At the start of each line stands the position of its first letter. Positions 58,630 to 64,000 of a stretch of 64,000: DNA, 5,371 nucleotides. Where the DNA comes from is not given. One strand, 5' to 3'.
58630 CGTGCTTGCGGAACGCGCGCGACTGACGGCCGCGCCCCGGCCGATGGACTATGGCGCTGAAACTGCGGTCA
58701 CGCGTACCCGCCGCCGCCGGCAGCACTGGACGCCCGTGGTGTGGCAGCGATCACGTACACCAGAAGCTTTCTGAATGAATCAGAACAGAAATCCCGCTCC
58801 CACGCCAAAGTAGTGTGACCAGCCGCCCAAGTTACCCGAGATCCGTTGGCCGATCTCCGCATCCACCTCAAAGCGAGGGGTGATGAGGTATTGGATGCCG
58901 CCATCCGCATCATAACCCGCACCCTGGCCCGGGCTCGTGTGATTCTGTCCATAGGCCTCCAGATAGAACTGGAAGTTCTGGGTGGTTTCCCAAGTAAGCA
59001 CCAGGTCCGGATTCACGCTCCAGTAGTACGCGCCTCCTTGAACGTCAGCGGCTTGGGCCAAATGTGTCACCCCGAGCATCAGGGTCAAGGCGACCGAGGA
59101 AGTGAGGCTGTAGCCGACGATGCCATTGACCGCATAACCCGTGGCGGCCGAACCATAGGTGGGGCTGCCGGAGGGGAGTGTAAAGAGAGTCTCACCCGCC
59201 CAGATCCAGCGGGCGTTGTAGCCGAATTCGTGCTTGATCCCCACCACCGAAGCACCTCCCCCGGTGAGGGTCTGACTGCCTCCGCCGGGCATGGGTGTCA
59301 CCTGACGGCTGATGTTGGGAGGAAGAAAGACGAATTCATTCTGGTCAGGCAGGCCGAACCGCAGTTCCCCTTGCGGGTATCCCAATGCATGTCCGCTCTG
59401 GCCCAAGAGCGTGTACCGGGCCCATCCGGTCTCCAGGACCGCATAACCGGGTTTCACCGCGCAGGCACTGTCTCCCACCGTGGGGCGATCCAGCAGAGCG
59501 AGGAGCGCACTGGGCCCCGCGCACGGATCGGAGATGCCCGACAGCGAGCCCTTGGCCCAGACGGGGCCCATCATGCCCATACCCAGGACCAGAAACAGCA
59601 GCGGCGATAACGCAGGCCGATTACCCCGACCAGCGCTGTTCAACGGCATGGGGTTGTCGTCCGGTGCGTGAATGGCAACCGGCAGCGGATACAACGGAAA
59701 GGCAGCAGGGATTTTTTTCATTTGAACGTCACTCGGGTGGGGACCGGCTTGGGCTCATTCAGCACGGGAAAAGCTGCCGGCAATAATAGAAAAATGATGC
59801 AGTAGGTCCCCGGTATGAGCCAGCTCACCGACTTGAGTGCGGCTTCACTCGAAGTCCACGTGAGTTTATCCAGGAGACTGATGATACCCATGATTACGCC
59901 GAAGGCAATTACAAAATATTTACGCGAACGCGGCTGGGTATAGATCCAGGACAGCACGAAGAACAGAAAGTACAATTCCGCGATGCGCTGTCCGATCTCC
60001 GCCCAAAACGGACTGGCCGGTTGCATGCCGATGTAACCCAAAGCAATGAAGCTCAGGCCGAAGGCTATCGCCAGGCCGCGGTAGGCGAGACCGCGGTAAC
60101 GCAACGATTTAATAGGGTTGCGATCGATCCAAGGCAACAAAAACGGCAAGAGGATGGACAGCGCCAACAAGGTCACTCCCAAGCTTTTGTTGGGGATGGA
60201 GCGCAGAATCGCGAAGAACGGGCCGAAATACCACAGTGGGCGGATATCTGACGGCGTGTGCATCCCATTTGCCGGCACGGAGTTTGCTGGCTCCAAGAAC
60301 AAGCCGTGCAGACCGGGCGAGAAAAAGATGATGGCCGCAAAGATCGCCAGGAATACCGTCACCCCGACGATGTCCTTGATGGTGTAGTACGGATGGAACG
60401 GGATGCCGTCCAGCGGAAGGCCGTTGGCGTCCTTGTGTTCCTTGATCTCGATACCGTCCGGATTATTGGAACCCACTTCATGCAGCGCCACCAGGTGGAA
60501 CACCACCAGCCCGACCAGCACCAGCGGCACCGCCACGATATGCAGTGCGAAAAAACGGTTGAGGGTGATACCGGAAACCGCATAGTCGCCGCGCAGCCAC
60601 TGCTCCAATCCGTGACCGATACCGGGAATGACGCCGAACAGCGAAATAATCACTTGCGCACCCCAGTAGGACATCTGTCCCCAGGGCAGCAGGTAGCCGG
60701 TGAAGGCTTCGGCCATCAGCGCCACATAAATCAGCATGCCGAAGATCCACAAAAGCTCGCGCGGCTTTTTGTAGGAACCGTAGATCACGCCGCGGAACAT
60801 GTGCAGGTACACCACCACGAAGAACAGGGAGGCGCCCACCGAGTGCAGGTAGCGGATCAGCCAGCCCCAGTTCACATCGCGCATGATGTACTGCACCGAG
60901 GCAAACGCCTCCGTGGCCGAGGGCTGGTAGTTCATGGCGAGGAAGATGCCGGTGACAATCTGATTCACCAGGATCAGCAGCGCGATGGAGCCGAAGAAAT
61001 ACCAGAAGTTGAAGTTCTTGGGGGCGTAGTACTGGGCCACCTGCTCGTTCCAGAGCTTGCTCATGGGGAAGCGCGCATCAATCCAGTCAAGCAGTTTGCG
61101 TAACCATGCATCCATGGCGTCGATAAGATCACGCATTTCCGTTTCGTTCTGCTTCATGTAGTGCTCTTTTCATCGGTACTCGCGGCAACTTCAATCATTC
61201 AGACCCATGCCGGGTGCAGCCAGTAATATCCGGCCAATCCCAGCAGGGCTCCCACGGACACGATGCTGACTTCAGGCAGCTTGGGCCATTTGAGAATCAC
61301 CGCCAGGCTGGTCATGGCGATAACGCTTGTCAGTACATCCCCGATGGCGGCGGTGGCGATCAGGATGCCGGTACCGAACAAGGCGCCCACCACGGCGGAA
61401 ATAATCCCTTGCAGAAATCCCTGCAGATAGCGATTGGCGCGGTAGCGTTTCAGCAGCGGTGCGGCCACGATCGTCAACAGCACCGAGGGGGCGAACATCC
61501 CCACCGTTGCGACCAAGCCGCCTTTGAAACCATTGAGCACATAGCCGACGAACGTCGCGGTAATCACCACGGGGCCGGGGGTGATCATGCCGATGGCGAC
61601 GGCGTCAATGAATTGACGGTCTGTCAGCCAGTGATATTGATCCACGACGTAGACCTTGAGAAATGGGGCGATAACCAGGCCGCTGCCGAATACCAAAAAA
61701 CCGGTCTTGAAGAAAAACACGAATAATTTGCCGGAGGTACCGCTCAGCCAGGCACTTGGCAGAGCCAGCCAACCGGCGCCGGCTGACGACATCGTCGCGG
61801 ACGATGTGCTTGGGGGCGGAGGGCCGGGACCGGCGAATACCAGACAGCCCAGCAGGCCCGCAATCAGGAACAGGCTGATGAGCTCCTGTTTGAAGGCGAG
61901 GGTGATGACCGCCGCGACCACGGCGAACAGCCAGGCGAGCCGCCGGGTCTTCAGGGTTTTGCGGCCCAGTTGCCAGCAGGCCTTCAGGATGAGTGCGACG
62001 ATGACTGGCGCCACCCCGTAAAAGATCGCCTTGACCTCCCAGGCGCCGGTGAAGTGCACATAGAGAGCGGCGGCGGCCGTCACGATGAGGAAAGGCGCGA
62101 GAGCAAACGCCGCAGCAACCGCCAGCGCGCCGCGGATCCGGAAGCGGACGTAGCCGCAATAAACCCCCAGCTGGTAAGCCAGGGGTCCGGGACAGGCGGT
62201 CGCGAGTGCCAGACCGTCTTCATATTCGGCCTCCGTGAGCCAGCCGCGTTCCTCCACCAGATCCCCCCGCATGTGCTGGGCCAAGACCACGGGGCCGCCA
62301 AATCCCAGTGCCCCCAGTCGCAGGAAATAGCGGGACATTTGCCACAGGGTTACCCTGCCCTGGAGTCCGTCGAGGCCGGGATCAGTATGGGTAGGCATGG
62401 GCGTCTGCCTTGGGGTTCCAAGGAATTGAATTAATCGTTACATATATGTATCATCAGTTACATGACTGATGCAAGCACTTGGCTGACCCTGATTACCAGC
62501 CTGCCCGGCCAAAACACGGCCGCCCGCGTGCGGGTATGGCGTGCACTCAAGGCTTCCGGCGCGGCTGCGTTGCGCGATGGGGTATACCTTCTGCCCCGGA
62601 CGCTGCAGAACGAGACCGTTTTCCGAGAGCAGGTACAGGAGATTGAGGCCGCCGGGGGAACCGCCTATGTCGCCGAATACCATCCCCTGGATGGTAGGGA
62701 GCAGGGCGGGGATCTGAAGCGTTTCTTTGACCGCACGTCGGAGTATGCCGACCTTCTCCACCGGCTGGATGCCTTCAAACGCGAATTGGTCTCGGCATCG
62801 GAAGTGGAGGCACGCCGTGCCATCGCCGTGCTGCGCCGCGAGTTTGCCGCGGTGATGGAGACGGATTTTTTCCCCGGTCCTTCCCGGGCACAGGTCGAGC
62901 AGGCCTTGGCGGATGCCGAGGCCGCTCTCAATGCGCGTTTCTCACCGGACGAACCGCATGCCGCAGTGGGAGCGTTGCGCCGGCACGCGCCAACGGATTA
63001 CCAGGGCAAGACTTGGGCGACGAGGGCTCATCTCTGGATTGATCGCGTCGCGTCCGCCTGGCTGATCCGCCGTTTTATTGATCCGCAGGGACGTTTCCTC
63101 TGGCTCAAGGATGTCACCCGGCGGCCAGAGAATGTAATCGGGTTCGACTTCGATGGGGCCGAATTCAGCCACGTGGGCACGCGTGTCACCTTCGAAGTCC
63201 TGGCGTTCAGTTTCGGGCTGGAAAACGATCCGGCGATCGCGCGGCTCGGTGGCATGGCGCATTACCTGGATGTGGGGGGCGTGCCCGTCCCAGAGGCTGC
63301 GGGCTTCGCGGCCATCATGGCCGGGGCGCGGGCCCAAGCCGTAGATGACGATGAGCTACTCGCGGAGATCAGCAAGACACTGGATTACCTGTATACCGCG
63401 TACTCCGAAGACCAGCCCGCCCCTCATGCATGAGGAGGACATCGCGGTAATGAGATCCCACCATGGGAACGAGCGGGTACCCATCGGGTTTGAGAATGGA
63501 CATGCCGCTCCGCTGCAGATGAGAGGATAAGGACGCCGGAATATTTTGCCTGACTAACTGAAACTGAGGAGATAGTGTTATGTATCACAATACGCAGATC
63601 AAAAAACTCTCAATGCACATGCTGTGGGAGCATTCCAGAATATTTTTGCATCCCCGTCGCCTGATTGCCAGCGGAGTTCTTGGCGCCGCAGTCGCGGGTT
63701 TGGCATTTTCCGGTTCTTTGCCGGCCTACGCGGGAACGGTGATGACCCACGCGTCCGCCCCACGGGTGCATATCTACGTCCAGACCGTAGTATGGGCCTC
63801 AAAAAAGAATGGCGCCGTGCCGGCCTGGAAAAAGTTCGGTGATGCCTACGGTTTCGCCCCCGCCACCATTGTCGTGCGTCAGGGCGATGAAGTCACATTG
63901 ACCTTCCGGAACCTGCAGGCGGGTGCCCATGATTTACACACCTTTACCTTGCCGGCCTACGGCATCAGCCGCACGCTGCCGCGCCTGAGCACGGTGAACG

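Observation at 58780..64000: Chromate-resistance genes joined to an orphan bc1-type cytochrome b, a beta-barrel and a cupredoxin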

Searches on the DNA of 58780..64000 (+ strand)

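Call 8: search_dna_similar(query=window:58780-64000:+, collection=plasmids, mode=near, max_rows=15)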
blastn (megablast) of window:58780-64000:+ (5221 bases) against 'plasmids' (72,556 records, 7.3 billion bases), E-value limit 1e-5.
No match.
